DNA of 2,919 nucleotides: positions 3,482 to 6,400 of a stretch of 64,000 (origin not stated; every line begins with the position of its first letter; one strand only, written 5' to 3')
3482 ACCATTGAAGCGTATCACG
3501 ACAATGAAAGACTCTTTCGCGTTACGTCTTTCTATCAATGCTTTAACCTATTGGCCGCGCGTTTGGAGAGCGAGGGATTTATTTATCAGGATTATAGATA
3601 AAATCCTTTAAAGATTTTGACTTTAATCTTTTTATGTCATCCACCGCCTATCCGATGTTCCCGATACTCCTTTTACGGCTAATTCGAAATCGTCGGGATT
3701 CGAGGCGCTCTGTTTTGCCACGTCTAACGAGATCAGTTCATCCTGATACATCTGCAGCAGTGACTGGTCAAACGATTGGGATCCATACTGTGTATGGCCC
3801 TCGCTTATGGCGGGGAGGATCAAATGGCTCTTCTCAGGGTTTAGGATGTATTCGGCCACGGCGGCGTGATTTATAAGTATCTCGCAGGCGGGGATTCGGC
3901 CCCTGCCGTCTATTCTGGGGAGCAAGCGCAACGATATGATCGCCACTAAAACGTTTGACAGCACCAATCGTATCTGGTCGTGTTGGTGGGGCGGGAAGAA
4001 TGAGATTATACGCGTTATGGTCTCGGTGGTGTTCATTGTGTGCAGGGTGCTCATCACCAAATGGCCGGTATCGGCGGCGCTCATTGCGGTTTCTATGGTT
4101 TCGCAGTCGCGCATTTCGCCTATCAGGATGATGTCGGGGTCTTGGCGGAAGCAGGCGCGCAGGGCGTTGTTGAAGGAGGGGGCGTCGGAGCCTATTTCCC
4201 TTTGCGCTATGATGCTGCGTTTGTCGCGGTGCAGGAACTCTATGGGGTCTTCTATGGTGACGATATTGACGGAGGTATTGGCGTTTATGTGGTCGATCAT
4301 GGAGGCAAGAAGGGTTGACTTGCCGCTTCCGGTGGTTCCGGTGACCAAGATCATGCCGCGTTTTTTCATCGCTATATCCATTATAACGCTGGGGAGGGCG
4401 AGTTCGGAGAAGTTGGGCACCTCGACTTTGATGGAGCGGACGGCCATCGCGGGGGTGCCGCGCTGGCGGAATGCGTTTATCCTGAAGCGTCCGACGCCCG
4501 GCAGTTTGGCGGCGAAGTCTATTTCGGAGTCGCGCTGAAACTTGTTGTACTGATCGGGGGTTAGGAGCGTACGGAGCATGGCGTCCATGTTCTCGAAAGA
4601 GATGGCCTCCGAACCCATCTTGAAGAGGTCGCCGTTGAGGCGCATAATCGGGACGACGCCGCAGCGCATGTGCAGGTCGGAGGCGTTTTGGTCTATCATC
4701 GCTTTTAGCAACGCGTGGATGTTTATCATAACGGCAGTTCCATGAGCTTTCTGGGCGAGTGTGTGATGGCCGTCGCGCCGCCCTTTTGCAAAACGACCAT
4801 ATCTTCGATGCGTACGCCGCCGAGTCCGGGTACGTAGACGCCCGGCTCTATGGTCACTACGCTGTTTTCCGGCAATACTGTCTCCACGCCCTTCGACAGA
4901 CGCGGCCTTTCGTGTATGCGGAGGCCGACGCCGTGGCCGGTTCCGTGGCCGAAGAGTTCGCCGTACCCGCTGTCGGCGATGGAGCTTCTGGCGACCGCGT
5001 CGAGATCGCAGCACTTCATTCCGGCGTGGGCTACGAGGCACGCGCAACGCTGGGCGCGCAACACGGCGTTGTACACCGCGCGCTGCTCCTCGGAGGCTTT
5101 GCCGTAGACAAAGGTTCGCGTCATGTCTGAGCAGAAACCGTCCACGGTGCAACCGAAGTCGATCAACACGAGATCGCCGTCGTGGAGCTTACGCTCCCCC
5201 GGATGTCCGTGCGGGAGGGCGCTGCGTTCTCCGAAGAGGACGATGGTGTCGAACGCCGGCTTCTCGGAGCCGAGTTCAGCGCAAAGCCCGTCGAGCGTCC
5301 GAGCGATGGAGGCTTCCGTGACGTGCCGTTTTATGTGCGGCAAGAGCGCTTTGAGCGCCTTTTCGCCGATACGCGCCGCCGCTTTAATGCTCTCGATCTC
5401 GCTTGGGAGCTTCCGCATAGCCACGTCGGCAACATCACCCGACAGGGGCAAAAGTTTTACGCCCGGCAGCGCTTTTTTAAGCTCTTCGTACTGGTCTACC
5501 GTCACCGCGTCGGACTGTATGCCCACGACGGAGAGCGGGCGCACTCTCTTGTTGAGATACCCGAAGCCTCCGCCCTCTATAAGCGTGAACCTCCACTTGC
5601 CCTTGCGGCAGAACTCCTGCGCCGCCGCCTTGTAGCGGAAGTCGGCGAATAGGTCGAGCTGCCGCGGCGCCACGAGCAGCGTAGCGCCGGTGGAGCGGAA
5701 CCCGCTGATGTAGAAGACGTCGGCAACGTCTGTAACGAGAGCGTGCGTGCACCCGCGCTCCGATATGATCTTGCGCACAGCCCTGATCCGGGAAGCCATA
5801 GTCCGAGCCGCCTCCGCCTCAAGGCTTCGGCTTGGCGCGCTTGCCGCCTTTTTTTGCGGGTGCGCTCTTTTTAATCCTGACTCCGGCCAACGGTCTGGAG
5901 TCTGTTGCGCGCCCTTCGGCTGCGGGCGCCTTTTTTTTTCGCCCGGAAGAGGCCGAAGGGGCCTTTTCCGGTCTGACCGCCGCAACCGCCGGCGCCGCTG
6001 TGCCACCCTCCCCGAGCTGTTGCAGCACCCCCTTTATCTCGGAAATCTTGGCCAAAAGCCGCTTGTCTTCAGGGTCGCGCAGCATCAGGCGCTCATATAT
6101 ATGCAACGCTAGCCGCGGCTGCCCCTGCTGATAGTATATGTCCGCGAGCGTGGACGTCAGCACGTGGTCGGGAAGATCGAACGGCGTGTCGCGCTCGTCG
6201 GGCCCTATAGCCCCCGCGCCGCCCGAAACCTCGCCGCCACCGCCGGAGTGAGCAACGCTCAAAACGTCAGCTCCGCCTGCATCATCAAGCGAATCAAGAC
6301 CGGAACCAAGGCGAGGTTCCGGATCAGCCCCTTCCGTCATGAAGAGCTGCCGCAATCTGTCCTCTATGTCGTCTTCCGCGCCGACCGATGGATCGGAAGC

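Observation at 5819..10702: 1,627-aa TPR-capped acidic protein carrying about 17 copies of a (S/T)GDD-x3-(Q/R)LD-x-(M/L)FG linear motif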

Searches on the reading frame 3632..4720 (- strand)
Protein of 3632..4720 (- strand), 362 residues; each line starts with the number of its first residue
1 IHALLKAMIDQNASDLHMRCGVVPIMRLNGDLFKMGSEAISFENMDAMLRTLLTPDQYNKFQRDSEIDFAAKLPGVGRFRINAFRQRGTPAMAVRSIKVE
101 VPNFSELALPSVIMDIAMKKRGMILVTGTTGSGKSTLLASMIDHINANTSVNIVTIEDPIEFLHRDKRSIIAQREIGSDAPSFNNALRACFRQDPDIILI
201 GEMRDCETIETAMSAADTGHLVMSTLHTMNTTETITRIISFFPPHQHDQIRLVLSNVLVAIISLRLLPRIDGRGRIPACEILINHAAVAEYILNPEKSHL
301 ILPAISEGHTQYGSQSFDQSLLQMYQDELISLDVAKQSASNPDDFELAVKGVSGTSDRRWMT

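Call 6: search_protein_families(library=pfam, proteins=[window:3632-4720:-], max_evalue=0.1)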
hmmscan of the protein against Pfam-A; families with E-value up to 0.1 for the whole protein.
window:3632-4720:- (362 aa): 31 families (the best 25 are shown)
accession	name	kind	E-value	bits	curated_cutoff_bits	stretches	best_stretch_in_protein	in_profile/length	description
PF00437.27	T2SSE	-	7.3e-44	150.3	24.9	1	113-271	134-282/370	Type II/IV secretion system protein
PF13555.12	AAA_29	-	4.3e-06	26.8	27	1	116-140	17-41/61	P-loop containing region of AAA domain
PF13401.12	AAA_22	-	0.00022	22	27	1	120-155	4-40/130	AAA domain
PF13173.12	AAA_14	-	0.00054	20.4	27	1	121-212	2-80/129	AAA domain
PF01580.24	FtsK_SpoIIIE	-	0.00072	19.5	24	1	114-142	33-60/221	FtsK/SpoIIIE family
PF20720.3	nSTAND3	-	0.00099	19.3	27.2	1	118-170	14-68/155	Novel STAND NTPase 3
PF12775.13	AAA_7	-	0.001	19.1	25.8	1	110-153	22-66/181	P-loop containing dynein motor region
PF25199.1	nSTAND_NTPase5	-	0.0013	19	34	1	119-205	39-134/145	Novel STAND NTPase 5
PF10412.15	TrwB_AAD_bind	-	0.0014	18.1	20.5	1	114-154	9-48/387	Type IV secretion-system coupling protein DNA-binding domain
PF13191.12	AAA_16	-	0.0015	19.5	32.6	1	121-151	24-58/167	AAA ATPase domain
PF24883.2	NPHP3_N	-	0.0021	18.7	24.8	1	121-150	22-51/164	Nephrocystin 3, N-terminal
PF03029.23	ATP_bind_1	-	0.0023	18.2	27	1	126-156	1-32/240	Conserved hypothetical ATP binding protein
PF00004.35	AAA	-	0.0035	18.2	21.2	1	124-210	1-73/131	ATPase family associated with various cellular activities (AAA)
PF01935.23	DUF87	-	0.005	17.4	23.2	1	124-154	26-56/220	Helicase HerA, central domain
PF07693.20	KAP_NTPase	-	0.0051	16.5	20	1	111-157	10-57/293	KAP family P-loop domain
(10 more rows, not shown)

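Call 13: search_protein_families(library=ncbifam, proteins=[window:3632-4720:-], max_evalue=1)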
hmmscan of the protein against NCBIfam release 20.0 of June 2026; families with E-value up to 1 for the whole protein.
window:3632-4720:- (362 aa): 85 families (the best 25 are shown)
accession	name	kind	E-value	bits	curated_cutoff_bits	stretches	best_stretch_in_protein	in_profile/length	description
TIGR01420.1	pilT_fam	subfamily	3.2e-132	440.9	319.1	1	2-344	3-343/343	PilT/PilU family type 4a pilus ATPase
TIGR02525.1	plasmid_TraJ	equivalog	3.1e-46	158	368.3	1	85-332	113-360/372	plasmid transfer ATPase TraJ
TIGR02524.1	dot_icm_DotB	equivalog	1.9e-41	142.5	463.3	1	4-298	9-315/358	Dot/Icm type IV secretion system ATPase DotB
TIGR02533.1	type_II_gspE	equivalog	2e-37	129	630.25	1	116-241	238-359/486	type II secretion system ATPase GspE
TIGR02538.1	type_IV_pilB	equivalog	2.6e-37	128.7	675.65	1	115-240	310-431/564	type IV-A pilus assembly ATPase PilB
NF007755.0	PRK10436.1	equivalog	2.6e-37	128.6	617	1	79-270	171-358/465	type II secretion system protein GspE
NF041000.1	ATPase_ComGA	equivalog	2.2e-36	125.2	300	1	112-268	119-266/267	competence type IV pilus ATPase ComGA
NF053534.1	T4PilAsmATPsTfpB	equivalog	3.7e-35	121.4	850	1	115-240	330-451/584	type IV pilus assembly ATPase TfpB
NF058587.1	archaellum_moto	equivalog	3.2e-18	65.8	550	1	116-239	270-394/527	archaellum flagellar ATPase motor FlaI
TIGR02788.1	VirB11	equivalog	2.6e-17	62.8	249.95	1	113-242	136-266/308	P-type DNA transfer ATPase VirB11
TIGR02782.1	TrbB_P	equivalog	2e-16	60.2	304.55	1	117-265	132-279/303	P-type conjugative transfer ATPase TrbB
TIGR03819.1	heli_sec_ATPase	hypoth_equivalog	1.7e-13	50.5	373.15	1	113-238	170-297/340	TadA family conjugal transfer-associated ATPase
NF010469.0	PRK13894.1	subfamily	3.5e-13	49.6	508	1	69-246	100-272/320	conjugal transfer ATPase TrbB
NF053672.1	bindosome_BasE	exception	2.4e-12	46.4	1000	1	111-257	260-407/512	bindosome assembly system ATPase subunit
NF010407.0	PRK13833.1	subfamily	5.1e-12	45.9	499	1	113-265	136-286/323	conjugal transfer protein TrbB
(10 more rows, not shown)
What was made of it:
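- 3632..4729 (-): Downstream gene 2: PilT/PilU-family type IVa pilus ATPase. Its ATG overlaps the M24 stop codon. NCBIfam TIGR01420, 441 bits against a cut-off of 319 (call 13).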

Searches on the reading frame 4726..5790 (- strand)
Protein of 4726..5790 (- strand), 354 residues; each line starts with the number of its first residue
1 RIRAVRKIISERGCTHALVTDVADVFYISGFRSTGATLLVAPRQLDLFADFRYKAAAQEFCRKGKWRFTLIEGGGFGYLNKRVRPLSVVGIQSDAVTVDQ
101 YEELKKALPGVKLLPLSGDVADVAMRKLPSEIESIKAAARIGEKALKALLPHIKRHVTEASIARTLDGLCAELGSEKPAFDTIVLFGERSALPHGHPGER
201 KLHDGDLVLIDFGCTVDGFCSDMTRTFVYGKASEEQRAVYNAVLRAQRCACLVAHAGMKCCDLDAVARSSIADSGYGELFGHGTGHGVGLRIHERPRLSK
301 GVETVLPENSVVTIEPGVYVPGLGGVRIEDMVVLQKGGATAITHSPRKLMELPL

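Call 6: search_protein_families(library=pfam, proteins=[window:4726-5790:-], max_evalue=0.1)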
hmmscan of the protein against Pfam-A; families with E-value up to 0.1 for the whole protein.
window:4726-5790:- (354 aa): 2 families
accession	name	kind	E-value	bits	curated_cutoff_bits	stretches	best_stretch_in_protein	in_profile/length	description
PF00557.29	Peptidase_M24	-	8e-67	225.5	23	1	133-335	1-207/208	Metallopeptidase family M24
PF01321.24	Creatinase_N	-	5.7e-18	66.1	22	1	1-122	1-124/128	Creatinase/Prolidase N-terminal domain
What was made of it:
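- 4726..5790 (-): Downstream gene 1: M24 Xaa-Pro peptidase (Creatinase_N + Peptidase_M24). Pfam E=8e-67 (call 6).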

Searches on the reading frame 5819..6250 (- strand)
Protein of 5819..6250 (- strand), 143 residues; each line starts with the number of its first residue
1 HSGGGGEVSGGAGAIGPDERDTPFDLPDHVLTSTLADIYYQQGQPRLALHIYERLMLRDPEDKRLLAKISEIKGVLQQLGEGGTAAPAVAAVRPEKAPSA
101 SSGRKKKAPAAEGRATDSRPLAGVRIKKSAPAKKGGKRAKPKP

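Call 13: search_protein_families(library=ncbifam, proteins=[window:5819-6250:-], max_evalue=1)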
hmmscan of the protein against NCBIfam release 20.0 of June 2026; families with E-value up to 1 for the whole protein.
window:5819-6250:- (143 aa): 4 families
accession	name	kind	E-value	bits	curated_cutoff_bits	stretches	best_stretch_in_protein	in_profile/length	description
TIGR02917.1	PEP_TPR_lipo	equivalog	0.036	11.9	312.2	1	33-73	503-543/899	XrtA/PEP-CTERM system TPR-repeat protein PrsT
TIGR03939.1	PGA_TPR_OMP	equivalog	0.056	11.6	366.65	1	31-98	431-498/800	poly-beta-1,6 N-acetyl-D-glucosamine export porin PgaA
NF005451.0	PRK07044.1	subfamily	0.24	10.4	207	1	44-76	141-173/256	aldolase II superfamily protein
NF008915.0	PRK12278.1-1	equivalog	0.33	10.8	281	1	66-126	102-163/216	50S ribosomal protein L21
